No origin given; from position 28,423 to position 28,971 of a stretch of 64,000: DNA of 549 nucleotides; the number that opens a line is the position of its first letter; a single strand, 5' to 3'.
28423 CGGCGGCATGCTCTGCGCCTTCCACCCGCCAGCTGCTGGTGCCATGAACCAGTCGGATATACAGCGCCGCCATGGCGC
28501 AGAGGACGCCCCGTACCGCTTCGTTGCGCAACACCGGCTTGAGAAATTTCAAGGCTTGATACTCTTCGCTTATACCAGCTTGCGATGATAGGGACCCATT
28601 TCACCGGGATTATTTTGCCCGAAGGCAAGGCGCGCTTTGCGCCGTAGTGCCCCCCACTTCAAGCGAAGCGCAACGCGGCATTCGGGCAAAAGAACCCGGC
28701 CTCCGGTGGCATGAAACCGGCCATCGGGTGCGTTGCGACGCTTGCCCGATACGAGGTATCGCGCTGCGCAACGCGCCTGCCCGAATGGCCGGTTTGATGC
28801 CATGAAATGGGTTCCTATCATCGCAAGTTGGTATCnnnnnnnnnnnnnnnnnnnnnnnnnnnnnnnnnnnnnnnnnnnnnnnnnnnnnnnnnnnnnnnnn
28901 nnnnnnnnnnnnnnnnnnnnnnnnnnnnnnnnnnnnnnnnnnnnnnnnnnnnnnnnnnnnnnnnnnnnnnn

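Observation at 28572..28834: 263-bp nested-palindrome element (MITE/REP-like or structured RNA) inserted between msbA and the DUF374-waaA-lpxK-lpxL genes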

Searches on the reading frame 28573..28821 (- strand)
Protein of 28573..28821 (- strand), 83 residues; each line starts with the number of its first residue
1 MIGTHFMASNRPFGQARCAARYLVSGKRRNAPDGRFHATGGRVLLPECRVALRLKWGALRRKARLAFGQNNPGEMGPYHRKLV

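Call 50: find_homologous_proteins(query=window:28573-28821:-, max_evalue=0.001)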
Query seq(83 aa) (83 aa): 16 proteins with E <= 0.001 among 21 candidates.
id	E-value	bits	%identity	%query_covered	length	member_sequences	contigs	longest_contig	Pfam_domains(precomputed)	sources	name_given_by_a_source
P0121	5.0e-45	169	92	100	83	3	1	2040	-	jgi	jgi:hypothetical protein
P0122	1.1e-40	155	88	100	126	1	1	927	-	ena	-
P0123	2.6e-31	125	84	93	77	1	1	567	-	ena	-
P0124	3.5e-29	118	79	93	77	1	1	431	-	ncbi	-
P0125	4.7e-29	118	81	93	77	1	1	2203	-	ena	-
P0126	7.9e-29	117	74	93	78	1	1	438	-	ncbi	-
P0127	2.2e-26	109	75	100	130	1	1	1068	-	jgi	jgi:hypothetical protein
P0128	7.6e-23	98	70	93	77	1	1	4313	-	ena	-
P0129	7.4e-22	95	80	72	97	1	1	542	-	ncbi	-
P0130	5.3e-21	92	77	72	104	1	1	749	-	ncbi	-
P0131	6.7e-19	86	68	86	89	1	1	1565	-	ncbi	-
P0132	4.2e-12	64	68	70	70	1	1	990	-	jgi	-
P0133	5.9e-12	63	81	52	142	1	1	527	-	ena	-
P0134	8.6e-8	50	62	60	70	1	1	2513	-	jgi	jgi:hypothetical protein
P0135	5.7e-7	48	82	41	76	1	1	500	-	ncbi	-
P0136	7.5e-7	47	60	60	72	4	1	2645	-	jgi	jgi:hypothetical protein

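Call 52: find_encoding_contigs(protein=P0128, flank=5000, max_places=4)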
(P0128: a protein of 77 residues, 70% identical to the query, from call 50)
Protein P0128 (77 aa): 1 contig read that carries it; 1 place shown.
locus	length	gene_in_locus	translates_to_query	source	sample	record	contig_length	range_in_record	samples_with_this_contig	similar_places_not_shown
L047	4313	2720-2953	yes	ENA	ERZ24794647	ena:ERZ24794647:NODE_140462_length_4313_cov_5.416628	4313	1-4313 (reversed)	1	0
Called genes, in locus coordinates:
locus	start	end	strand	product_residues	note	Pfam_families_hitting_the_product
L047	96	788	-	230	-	PF04012:PspA_IM30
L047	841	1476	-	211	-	PF09938:DUF2170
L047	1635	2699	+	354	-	PF07885:Ion_trans_2, PF02254:TrkA_N (weak)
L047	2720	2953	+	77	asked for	-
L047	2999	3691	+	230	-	PF10679:DUF2491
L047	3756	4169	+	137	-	PF03994:DUF350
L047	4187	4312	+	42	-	?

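Call 53: find_encoding_contigs(protein=P0136, flank=5000, max_places=4)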
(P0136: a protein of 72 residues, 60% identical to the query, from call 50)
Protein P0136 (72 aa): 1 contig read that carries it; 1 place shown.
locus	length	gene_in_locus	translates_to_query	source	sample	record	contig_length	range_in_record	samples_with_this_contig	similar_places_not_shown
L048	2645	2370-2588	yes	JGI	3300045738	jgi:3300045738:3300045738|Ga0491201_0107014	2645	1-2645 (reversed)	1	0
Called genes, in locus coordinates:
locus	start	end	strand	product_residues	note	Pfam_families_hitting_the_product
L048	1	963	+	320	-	?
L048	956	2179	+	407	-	PF20706:GT4-conflict (weak), PF00534:Glycos_transf_1, PF13692:Glyco_trans_1_4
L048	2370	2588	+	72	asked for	-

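Call 54: find_encoding_contigs(protein=P0134, flank=5000, max_places=4)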
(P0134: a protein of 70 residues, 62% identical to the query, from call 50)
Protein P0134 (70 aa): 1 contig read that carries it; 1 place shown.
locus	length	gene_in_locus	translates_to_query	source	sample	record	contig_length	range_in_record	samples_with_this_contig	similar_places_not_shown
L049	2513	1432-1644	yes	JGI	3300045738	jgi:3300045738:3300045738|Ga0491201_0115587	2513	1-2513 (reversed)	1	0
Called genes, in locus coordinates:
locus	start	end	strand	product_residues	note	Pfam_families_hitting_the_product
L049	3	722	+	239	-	?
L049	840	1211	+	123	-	PF01196:Ribosomal_L17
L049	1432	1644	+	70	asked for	-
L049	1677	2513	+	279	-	?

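Call 55: find_encoding_contigs(protein=P0125, flank=5000, max_places=4)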
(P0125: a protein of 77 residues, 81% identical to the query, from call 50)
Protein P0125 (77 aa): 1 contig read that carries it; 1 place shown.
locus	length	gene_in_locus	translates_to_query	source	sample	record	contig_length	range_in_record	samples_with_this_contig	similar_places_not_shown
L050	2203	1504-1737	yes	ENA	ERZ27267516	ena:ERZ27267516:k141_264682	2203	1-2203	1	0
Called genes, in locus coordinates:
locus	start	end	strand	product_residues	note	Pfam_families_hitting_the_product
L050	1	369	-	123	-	?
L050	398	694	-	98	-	PF11011:DUF2849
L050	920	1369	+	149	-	PF13404:HTH_AsnC-type, PF13412:HTH_24, PF01037:AsnC_trans_reg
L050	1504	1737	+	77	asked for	-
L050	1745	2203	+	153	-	?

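Call 56: find_encoding_contigs(protein=P0121, flank=5000, max_places=4)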
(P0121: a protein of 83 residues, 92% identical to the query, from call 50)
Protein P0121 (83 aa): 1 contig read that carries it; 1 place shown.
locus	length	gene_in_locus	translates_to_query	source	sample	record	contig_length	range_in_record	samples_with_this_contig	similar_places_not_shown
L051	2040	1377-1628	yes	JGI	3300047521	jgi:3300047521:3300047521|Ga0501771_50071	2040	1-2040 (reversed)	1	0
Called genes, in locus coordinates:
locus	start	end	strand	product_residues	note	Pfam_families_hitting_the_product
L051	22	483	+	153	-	PF00702:Hydrolase, PF13419:HAD_2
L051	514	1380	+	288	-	PF14805:THDPS_N_2, PF25084:LbH_EIF2B (faint), PF00132:Hexapep (weak), PF14602:Hexapep_2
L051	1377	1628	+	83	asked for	-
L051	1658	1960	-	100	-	-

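Call 71: search_protein_families(library=pfam, proteins=[L049:1677-2513:+, L050:1745-2203:+, L051:1658-1960:-], max_evalue=0.001)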
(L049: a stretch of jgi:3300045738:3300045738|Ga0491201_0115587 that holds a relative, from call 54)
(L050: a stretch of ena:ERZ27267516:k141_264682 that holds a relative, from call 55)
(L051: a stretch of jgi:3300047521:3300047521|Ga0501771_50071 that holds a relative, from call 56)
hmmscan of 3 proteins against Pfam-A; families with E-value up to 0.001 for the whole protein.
L049:1677-2513:+ (279 aa): 3 families
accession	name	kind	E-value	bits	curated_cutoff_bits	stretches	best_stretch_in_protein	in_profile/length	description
PF13365.12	Trypsin_2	-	3.8e-34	118.9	27.6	1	103-239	1-144/144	Trypsin-like peptidase domain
PF00089.32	Trypsin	-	9.8e-21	75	20.6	1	96-265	16-219/220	Trypsin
PF05579.19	Peptidase_S32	-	0.00057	19.6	24.7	0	221-250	206-235/297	Equine arteritis virus serine endopeptidase S32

L050:1745-2203:+ (153 aa): 1 family
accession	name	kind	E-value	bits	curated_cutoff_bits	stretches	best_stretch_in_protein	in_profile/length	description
PF05157.20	MshEN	-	5.5e-16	58.8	23.1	1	64-143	8-88/90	MshEN domain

L051:1658-1960:- (100 aa): 0 families

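Call 72: find_encoding_contigs(protein=P0127, flank=5000, max_places=4)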
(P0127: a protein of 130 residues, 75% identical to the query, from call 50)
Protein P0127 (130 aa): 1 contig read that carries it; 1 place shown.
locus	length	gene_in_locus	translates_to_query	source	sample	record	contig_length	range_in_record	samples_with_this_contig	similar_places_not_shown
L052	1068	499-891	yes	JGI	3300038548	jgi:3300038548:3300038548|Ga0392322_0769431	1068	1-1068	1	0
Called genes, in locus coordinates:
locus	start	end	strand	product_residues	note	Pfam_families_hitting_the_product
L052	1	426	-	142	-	?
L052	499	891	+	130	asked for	-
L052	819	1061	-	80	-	-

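Call 86: list_cluster_members(proteins=[P0124, P0126, P0129, P0130, P0131, P0135, P0011, P0013, P0017, P0024])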
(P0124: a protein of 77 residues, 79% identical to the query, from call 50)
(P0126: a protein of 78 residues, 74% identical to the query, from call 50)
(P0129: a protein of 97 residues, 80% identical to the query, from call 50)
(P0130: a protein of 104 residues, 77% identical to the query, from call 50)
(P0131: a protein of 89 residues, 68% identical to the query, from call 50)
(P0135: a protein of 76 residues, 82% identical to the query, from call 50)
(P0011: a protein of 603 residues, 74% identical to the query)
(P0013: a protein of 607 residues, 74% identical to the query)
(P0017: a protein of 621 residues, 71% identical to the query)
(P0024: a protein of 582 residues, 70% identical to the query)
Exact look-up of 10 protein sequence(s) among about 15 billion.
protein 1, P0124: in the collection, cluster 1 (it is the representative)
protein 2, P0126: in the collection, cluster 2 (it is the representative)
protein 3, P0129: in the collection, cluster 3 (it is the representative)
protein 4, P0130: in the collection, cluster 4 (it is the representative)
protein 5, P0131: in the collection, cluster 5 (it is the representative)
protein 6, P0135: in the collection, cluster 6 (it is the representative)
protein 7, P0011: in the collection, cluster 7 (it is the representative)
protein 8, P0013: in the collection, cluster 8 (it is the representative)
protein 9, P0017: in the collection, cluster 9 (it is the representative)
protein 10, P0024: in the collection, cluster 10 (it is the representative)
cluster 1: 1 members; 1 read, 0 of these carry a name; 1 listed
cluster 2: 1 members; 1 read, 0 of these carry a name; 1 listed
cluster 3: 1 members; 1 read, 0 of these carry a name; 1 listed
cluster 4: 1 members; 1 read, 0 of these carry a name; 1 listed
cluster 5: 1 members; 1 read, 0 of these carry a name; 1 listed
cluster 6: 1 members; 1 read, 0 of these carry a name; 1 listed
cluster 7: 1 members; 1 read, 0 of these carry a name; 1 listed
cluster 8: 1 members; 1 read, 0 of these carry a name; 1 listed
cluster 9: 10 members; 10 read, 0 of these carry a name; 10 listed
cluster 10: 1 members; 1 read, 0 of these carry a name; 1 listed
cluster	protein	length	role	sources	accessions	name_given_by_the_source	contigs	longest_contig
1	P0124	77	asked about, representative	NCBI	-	-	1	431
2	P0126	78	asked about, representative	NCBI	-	-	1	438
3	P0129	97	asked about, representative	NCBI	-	-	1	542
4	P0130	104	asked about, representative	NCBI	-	-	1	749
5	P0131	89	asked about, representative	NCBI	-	-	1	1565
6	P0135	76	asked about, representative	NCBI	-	-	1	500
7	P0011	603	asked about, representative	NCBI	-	-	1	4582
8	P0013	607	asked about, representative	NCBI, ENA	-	-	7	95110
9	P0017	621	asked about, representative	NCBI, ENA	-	-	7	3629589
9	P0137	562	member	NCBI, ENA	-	-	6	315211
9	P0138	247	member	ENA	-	-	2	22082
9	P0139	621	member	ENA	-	-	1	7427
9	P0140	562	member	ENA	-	-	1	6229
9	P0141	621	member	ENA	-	-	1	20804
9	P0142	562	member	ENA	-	-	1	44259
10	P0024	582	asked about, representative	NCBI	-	-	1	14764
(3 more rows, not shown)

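Call 88: search_protein_families(library=pfam, proteins=[L052:1-426:-, L052:819-1061:-], max_evalue=0.001)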
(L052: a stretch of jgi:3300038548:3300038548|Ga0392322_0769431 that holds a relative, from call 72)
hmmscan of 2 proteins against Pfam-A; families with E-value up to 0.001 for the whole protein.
L052:1-426:- (142 aa): 2 families
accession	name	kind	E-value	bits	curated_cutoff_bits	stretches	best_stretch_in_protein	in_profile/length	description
PF13610.12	DDE_Tnp_IS240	-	3.5e-21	76.2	27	1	74-141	3-70/139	DDE domain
PF03050.20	DDE_Tnp_IS66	-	4e-05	23.6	23.1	1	21-142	15-139/284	Transposase IS66 family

L052:819-1061:- (80 aa): 0 families
